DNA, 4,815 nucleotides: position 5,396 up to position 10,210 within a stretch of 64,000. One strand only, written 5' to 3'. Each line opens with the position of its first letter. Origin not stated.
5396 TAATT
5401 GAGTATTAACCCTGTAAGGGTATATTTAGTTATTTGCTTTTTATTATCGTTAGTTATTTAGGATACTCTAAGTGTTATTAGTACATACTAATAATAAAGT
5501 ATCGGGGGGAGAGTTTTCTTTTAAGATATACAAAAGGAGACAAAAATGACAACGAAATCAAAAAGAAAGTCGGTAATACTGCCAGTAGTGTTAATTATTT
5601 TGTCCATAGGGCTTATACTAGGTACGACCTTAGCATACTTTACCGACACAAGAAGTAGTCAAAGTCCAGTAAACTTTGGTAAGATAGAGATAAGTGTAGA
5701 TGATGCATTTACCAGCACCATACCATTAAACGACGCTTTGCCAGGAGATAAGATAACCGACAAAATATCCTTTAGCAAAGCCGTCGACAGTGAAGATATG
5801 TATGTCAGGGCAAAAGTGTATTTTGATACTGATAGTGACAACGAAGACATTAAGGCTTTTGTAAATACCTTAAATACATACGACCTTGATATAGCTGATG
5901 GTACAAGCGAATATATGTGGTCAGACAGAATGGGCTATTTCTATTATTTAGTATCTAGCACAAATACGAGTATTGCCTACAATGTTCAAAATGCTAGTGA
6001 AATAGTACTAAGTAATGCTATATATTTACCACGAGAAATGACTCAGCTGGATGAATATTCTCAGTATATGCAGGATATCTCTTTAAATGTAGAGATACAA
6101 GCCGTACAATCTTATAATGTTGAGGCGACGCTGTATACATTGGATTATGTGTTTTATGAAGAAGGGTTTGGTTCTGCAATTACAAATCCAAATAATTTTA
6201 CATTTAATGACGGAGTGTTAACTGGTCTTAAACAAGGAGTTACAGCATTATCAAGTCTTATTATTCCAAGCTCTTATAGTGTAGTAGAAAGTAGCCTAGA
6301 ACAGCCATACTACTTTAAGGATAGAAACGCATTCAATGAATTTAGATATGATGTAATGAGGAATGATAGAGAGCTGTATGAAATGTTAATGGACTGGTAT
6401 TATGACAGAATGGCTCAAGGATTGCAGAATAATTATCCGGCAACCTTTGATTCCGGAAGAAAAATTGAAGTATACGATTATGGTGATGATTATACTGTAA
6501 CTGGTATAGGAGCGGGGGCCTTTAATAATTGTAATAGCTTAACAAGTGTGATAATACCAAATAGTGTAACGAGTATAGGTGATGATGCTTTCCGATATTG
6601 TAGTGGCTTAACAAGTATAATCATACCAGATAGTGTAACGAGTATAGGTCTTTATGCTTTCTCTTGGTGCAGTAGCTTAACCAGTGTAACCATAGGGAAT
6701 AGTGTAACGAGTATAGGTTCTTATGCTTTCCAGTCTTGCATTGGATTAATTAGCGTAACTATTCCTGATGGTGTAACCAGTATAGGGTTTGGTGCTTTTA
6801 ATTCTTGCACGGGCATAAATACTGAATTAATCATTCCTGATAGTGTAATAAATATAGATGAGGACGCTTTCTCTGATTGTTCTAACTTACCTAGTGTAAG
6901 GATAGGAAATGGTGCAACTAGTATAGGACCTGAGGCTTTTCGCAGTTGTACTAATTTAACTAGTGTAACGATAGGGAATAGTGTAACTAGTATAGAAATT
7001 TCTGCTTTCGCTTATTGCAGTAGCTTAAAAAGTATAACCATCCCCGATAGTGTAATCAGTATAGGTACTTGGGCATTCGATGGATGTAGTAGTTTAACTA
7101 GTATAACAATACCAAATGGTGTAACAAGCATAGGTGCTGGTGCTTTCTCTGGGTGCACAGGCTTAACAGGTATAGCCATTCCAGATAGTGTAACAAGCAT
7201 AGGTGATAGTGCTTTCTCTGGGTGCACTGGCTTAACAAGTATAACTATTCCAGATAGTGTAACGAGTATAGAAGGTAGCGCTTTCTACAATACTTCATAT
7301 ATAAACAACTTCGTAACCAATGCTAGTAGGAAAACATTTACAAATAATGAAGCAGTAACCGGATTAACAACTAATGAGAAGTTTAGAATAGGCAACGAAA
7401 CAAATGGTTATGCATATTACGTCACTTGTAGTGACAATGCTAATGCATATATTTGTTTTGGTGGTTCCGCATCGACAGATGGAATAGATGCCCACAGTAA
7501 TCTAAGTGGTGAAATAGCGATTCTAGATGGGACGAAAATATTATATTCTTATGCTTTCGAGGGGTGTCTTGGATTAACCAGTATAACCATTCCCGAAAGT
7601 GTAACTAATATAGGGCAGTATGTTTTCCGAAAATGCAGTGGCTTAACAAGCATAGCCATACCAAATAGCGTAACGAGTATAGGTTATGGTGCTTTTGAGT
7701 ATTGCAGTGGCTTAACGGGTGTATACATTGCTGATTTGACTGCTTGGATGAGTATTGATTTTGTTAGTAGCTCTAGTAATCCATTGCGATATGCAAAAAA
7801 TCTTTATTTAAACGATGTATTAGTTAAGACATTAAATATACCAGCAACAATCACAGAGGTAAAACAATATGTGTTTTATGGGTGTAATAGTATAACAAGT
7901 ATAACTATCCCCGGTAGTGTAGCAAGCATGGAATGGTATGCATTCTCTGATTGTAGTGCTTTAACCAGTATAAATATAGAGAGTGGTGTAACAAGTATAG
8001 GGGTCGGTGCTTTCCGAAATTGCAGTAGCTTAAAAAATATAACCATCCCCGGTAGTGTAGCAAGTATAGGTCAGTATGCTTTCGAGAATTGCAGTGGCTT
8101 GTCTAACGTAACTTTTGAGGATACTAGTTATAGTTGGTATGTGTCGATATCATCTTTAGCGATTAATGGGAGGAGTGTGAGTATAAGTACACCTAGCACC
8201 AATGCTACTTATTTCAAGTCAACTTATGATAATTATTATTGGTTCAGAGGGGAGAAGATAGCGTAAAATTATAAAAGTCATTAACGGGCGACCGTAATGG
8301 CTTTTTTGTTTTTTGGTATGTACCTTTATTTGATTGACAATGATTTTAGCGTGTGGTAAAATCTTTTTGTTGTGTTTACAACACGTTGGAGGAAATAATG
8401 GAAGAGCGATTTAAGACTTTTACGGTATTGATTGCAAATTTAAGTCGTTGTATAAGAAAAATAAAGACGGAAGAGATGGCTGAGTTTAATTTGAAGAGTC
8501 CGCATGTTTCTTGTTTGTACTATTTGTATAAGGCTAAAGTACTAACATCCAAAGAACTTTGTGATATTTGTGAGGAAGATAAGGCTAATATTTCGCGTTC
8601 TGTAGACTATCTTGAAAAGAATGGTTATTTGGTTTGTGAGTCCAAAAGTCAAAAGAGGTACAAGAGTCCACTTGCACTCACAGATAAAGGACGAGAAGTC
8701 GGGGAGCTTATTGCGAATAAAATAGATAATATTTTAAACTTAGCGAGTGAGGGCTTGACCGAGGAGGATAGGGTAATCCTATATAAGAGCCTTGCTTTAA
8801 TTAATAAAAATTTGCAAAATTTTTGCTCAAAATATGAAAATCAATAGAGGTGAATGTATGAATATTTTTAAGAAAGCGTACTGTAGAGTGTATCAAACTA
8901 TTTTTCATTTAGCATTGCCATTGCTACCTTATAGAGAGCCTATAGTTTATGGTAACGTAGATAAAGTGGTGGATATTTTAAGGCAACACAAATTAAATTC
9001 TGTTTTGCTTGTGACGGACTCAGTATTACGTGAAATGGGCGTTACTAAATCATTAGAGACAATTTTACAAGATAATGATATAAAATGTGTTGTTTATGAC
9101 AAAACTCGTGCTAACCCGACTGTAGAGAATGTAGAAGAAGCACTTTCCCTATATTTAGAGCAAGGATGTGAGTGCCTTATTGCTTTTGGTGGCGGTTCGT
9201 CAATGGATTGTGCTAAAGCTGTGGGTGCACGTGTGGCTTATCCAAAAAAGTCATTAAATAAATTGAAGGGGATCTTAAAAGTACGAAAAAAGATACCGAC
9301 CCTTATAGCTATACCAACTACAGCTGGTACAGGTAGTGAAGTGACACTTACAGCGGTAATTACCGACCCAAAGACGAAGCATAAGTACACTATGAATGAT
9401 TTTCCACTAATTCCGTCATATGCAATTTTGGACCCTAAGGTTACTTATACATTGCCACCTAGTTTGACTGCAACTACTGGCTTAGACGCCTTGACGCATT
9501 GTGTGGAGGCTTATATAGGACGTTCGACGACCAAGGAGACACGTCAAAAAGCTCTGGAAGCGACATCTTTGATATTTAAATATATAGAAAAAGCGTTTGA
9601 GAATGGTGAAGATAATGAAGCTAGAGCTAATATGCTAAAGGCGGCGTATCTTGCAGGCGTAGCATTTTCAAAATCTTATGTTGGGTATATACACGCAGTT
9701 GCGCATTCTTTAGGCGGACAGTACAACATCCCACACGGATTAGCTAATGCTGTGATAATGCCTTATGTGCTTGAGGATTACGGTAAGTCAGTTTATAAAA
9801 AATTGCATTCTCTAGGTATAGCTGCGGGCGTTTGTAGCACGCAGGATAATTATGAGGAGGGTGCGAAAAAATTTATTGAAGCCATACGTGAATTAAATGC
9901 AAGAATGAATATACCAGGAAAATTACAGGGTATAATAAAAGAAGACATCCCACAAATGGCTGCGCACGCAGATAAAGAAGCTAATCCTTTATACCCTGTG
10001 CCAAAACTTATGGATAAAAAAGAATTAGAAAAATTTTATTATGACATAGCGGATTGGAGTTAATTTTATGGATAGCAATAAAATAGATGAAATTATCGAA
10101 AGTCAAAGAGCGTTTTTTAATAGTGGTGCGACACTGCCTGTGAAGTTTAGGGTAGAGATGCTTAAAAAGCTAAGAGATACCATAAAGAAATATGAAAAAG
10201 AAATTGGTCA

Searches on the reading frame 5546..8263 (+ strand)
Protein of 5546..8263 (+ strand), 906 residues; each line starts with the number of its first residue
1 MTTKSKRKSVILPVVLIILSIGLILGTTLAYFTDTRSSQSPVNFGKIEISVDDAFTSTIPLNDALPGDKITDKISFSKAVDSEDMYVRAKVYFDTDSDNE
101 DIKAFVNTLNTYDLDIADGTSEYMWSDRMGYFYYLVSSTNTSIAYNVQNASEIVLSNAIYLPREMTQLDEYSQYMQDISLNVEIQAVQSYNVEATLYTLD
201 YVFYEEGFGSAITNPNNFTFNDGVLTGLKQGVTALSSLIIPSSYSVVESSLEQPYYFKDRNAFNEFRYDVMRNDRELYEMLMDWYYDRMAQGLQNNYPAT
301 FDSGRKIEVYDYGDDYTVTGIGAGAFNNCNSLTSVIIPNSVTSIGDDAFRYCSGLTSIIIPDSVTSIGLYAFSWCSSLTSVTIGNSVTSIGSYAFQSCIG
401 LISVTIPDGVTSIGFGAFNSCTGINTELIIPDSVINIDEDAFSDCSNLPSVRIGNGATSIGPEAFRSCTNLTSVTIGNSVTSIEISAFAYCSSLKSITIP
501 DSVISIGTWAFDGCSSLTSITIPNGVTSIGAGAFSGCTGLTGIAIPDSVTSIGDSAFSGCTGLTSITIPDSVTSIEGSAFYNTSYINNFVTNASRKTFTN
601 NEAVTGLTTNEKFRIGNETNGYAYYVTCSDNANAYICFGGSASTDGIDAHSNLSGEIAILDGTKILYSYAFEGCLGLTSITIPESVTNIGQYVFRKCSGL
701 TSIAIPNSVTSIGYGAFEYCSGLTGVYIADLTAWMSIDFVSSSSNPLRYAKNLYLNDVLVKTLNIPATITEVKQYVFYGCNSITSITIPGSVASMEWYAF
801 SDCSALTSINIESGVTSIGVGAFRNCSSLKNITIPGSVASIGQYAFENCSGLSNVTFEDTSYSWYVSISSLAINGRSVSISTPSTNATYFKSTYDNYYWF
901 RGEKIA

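Call 8: search_protein_families(library=pfam, proteins=[window:5546-8263:+])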
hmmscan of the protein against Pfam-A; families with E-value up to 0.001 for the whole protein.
window:5546-8263:+ (906 aa): 6 families
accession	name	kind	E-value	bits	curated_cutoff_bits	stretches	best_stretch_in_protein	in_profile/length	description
PF13306.12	LRR_5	-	3.9e-142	466.8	27.7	5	481-600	1-117/127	BspA type Leucine rich repeat region (6 copies)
PF13855.12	LRR_8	-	1.7e-16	60.1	27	0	455-499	11-56/61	Leucine rich repeat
PF12389.13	Peptidase_M73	-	6.5e-07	29.8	22.5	1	8-91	4-87/196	Camelysin metallo-endopeptidase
PF05725.18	FNIP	-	7.6e-07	29.6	21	0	330-367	3-39/44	FNIP Repeat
PF23952.1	LRR_EndoS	-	2.1e-05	25.1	27.9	0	748-831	23-110/116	Endo-beta-N-acetylglucosaminidase EndoS LRR domain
PF12799.13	LRR_4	-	0.00074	20.1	27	0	458-484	14-40/44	Leucine Rich repeats (2 copies)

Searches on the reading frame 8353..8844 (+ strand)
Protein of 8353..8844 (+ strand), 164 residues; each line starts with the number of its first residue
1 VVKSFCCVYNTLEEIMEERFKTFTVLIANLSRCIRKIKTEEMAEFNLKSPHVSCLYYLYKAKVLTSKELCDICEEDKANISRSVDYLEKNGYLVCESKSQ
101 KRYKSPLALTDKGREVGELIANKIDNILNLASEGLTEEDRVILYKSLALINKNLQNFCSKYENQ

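Call 8: search_protein_families(library=pfam, proteins=[window:8353-8844:+])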
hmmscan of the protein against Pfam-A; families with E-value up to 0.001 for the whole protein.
window:8353-8844:+ (164 aa): 3 families
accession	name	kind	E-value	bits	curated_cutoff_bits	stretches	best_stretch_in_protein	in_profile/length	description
PF13601.12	HTH_34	-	3.8e-07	30.6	27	1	54-116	5-68/80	Winged helix DNA-binding domain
PF12802.13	MarR_2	-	1.2e-06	29.1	27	1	46-102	2-60/61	MarR family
PF14277.12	DUF4364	-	0.00096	19.4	26.9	0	55-126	6-79/162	Domain of unknown function (DUF4364)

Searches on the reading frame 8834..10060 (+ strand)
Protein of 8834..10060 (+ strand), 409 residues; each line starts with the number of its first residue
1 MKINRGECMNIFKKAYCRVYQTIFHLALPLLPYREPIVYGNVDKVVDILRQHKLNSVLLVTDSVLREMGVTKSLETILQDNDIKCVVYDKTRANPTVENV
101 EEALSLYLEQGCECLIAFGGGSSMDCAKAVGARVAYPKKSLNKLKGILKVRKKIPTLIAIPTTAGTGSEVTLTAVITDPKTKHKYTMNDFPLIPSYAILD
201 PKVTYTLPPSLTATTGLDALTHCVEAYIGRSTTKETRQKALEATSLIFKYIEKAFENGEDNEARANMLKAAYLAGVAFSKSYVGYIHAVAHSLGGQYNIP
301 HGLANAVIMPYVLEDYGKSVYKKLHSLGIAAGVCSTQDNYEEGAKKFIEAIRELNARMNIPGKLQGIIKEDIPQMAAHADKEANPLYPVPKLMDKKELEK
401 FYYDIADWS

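Call 8: search_protein_families(library=pfam, proteins=[window:8834-10060:+])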
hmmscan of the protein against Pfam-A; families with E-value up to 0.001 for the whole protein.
window:8834-10060:+ (409 aa): 3 families
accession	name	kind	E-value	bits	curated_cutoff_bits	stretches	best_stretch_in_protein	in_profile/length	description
PF25137.1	ADH_Fe_C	-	3.4e-46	157.8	27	1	212-402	1-190/194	Fe-containing alcohol dehydrogenase family, C-terminal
PF00465.25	Fe-ADH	-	5.3e-45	153.5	31.3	1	40-201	9-168/168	Iron-containing alcohol dehydrogenase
PF13685.12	Fe-ADH_2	-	1.5e-12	48.2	28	1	40-134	5-97/149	Iron-containing alcohol dehydrogenase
